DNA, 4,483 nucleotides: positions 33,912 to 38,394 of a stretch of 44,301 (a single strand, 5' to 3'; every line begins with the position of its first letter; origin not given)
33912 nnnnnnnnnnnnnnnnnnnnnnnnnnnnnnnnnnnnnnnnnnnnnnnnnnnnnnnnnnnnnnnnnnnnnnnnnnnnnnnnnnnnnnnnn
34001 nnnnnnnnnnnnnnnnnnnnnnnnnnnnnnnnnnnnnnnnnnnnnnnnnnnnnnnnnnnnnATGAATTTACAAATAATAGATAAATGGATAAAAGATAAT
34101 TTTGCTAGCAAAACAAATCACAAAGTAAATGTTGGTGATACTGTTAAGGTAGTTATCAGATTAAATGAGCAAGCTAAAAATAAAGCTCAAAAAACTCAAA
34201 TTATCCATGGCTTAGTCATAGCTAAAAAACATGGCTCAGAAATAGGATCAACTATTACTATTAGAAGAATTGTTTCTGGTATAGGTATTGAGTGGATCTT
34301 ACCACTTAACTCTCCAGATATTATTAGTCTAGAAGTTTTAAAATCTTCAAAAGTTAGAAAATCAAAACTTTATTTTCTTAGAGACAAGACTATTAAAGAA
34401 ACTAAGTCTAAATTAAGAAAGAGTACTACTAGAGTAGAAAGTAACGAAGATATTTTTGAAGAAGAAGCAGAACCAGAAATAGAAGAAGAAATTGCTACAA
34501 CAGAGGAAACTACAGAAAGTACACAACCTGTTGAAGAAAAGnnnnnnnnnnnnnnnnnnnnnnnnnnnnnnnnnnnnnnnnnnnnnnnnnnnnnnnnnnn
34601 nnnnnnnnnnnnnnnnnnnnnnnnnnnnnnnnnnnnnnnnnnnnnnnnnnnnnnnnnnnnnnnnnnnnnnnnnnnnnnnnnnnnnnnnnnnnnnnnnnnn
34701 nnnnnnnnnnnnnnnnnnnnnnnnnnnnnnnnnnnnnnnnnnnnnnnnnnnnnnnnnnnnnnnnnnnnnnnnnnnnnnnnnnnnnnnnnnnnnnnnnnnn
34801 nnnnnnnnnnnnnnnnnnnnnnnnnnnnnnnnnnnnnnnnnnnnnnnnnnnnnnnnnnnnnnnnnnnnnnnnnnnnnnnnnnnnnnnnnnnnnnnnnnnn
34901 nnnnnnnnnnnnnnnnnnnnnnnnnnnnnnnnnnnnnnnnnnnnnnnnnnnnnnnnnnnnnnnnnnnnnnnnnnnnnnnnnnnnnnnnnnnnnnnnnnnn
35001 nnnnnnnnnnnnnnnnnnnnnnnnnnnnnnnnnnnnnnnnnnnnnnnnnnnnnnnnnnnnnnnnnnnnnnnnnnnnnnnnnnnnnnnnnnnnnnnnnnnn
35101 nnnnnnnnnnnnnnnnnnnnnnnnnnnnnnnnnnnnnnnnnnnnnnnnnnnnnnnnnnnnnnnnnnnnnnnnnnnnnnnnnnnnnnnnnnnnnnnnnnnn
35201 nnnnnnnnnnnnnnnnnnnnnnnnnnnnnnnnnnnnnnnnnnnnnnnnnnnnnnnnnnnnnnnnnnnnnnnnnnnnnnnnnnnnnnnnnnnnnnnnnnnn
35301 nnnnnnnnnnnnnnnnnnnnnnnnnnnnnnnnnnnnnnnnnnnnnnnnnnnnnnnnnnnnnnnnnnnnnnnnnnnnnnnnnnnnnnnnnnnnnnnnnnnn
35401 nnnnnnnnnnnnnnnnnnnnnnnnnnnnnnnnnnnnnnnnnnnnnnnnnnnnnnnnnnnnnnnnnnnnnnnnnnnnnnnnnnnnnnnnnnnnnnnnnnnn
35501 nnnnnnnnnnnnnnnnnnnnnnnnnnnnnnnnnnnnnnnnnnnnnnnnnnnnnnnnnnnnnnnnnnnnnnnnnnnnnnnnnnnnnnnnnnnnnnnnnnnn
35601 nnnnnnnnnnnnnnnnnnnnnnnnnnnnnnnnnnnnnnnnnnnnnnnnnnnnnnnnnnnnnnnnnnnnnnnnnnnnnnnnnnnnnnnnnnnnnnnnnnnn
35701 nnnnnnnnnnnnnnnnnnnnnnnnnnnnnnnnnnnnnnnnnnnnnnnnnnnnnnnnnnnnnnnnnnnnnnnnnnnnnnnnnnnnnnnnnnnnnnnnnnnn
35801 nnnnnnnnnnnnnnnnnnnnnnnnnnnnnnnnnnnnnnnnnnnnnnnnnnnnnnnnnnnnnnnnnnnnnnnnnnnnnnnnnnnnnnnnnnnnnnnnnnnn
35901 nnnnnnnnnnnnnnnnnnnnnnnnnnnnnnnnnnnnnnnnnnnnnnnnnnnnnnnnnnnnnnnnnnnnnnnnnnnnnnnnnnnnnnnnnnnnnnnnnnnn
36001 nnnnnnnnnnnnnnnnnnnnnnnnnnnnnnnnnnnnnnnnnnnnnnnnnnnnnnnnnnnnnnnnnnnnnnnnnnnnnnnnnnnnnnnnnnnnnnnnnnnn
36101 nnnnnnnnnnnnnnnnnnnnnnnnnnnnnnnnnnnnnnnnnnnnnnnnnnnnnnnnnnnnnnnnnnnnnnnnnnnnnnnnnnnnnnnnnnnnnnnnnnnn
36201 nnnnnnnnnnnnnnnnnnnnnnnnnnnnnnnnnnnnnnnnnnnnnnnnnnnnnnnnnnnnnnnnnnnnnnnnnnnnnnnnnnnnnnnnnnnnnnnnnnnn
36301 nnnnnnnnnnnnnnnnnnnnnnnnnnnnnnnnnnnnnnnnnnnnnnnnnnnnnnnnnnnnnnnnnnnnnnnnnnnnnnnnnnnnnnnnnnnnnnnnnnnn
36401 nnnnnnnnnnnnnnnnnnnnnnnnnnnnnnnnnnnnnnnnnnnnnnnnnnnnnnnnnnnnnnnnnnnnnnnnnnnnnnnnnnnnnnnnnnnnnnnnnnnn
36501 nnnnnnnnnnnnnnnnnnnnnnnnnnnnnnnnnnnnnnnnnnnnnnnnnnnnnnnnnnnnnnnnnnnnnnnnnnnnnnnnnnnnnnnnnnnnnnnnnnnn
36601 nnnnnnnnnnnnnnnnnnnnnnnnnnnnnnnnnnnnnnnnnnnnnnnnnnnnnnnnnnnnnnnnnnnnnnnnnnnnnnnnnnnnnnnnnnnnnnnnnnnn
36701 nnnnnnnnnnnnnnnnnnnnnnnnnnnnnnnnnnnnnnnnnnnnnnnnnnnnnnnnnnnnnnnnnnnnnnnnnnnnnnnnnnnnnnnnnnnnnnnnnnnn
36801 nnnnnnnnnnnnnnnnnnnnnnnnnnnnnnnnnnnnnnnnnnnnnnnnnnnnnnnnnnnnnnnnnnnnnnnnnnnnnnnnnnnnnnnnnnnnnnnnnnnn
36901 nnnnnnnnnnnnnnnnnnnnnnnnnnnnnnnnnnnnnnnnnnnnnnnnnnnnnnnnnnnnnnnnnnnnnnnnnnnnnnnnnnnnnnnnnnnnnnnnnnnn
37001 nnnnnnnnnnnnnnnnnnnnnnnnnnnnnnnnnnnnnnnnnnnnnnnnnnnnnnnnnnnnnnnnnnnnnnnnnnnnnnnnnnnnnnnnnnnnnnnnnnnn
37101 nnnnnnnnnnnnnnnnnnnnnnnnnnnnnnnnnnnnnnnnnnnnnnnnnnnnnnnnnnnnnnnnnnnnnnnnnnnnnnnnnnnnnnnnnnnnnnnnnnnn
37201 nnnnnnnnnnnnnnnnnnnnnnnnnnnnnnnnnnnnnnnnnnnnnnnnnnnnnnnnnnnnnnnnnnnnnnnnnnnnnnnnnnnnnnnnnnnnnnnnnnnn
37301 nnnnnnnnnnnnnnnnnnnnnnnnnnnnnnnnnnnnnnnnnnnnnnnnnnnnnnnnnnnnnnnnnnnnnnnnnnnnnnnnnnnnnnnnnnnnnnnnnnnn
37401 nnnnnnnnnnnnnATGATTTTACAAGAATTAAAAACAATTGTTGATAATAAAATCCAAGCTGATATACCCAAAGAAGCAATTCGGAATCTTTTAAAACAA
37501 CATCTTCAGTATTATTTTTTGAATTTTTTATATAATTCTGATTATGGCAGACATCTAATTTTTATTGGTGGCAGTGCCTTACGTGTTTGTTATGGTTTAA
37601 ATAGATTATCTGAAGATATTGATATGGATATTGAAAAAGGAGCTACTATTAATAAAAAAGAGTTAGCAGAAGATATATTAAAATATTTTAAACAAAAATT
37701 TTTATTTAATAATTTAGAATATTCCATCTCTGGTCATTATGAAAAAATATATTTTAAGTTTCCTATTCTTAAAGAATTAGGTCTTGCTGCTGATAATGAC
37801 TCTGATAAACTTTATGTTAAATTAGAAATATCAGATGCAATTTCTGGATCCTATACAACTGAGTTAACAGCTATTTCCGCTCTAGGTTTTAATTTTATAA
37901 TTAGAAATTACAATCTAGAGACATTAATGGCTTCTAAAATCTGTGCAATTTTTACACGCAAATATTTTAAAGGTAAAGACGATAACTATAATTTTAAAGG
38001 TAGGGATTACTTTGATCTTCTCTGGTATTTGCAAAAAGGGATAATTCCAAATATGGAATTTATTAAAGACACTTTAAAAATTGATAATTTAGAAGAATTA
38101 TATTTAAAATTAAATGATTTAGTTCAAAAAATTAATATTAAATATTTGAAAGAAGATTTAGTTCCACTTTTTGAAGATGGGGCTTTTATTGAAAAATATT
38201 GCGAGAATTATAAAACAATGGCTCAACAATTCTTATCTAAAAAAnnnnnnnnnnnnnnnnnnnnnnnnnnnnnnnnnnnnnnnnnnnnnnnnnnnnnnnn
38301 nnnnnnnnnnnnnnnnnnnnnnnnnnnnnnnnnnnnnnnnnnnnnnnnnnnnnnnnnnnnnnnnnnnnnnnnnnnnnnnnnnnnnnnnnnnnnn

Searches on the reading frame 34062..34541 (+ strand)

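Call 27: search_protein_families(library=pfam, proteins=[window:34062-34541:+])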
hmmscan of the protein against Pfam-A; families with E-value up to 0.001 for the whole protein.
seq(160 aa): 1 family
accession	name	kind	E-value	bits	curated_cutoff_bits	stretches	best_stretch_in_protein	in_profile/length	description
PF01245.26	Ribosomal_L19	-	4.8e-26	91.3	22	1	10-117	6-109/111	Ribosomal protein L19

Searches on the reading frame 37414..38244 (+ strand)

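Call 75: search_protein_families(library=pfam, proteins=[window:37414-38244:+])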
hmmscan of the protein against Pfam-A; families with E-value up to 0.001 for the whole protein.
seq(277 aa): 1 family
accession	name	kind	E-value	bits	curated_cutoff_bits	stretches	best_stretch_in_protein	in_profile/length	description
PF08843.17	AbiEii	-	2.2e-24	87.1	22.5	1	39-269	3-219/238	Nucleotidyl transferase AbiEii toxin, Type IV TA system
